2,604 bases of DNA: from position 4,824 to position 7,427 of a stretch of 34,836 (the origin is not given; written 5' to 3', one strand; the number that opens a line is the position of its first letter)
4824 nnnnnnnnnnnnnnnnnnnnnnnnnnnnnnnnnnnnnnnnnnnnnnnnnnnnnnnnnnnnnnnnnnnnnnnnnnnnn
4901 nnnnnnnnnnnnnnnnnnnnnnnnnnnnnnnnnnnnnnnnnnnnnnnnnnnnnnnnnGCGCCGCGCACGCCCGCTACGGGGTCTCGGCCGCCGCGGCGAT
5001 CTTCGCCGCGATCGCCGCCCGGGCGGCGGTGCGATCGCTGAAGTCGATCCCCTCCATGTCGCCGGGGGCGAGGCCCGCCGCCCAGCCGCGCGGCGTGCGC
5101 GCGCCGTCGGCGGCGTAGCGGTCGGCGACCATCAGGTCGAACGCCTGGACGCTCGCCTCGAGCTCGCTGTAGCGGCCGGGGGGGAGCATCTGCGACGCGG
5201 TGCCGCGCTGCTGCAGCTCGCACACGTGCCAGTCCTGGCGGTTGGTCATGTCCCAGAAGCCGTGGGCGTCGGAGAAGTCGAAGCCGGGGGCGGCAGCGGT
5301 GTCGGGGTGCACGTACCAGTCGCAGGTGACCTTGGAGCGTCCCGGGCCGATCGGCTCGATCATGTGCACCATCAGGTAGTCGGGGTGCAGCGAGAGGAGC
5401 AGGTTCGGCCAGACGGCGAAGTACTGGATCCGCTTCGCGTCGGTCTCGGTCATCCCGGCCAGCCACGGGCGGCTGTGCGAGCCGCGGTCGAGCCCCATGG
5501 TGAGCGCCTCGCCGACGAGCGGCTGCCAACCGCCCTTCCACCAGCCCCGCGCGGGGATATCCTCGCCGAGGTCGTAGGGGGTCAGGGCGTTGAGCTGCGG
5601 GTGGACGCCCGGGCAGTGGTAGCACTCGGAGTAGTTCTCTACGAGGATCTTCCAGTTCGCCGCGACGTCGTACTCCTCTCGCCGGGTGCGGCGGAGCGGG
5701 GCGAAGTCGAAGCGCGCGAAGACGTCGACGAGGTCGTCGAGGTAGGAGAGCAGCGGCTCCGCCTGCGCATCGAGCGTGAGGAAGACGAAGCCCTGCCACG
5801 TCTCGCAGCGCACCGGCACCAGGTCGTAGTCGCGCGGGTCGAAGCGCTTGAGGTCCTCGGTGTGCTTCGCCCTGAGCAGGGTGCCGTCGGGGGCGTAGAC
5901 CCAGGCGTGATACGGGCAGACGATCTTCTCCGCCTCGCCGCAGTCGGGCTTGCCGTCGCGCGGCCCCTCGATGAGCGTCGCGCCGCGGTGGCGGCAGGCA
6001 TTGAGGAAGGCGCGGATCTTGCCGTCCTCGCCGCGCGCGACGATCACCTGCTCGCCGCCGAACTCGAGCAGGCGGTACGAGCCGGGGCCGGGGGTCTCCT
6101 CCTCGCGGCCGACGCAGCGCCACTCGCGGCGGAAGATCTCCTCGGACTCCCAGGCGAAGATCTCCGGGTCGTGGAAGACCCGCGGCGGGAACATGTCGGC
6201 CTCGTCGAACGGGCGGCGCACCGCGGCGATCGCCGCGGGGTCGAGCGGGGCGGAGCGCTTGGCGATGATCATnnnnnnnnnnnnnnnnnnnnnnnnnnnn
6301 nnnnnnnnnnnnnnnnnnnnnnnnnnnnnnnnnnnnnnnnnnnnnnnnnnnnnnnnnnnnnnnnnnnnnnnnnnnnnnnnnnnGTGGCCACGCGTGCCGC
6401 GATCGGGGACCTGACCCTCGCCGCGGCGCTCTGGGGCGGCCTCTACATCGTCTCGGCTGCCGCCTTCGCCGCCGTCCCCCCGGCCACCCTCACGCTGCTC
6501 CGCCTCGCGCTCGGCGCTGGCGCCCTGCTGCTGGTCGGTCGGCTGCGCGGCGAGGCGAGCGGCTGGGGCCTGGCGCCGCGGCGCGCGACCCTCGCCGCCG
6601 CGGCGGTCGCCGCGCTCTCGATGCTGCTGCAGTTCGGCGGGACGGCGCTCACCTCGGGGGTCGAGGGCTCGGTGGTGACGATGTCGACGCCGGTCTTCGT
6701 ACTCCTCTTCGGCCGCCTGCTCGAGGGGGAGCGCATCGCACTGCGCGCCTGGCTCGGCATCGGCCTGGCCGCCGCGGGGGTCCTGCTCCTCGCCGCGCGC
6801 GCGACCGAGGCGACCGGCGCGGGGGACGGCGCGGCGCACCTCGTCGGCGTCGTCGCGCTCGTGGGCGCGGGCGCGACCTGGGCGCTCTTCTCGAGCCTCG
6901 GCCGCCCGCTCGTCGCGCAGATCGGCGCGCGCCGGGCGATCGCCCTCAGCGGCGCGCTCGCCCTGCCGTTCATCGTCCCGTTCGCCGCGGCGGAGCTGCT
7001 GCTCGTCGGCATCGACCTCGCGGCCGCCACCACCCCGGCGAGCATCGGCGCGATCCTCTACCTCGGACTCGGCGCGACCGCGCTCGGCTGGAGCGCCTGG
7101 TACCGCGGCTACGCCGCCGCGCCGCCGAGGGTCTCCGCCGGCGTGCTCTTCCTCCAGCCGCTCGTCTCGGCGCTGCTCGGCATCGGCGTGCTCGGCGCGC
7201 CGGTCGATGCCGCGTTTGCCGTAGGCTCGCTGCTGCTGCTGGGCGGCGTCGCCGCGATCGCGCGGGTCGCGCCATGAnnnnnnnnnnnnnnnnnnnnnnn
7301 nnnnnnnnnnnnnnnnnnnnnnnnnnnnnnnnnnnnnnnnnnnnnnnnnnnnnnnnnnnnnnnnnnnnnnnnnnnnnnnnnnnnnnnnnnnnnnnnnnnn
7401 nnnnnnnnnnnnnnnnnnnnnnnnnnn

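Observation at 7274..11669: WYL regulator + SAMHD1-like dNTPase bicistron placed tail-to-tail (4 nt) against a RecB-like/DEDDy nuclease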

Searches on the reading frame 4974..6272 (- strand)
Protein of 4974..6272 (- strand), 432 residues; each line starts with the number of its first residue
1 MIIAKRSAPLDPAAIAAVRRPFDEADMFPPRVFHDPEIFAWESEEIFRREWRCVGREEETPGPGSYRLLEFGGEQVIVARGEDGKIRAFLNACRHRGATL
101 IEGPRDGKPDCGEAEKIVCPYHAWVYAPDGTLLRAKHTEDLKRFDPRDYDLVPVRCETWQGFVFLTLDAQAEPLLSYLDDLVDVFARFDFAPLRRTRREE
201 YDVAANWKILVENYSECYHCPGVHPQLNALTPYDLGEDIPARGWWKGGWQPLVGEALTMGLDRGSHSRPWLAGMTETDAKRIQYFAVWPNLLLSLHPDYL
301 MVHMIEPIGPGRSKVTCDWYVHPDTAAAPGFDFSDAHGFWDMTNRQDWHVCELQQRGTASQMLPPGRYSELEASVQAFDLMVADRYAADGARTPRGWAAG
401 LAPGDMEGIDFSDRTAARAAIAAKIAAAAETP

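Call 16: search_protein_families(library=pfam, proteins=[window:4974-6272:-], max_evalue=0.001)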
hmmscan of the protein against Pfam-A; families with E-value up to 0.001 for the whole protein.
window:4974-6272:- (432 aa): 2 families
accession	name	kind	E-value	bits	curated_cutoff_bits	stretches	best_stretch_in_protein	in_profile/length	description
PF00848.25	Ring_hydroxyl_A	-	9e-49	166.6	24.9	1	193-387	4-207/208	Ring hydroxylating alpha subunit (catalytic domain)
PF00355.32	Rieske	-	4.1e-17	62.3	20.3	1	50-144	1-87/88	Rieske [2Fe-2S] domain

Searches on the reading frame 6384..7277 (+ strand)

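Call 16: search_protein_families(library=pfam, proteins=[window:6384-7277:+], max_evalue=0.001)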
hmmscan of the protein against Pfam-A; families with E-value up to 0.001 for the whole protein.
window:6384-7277:+ (297 aa): 1 family
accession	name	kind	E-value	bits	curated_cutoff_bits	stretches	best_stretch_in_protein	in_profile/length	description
PF00892.27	EamA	-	4.6e-22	79.2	28.2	2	12-136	9-133/135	EamA-like transporter family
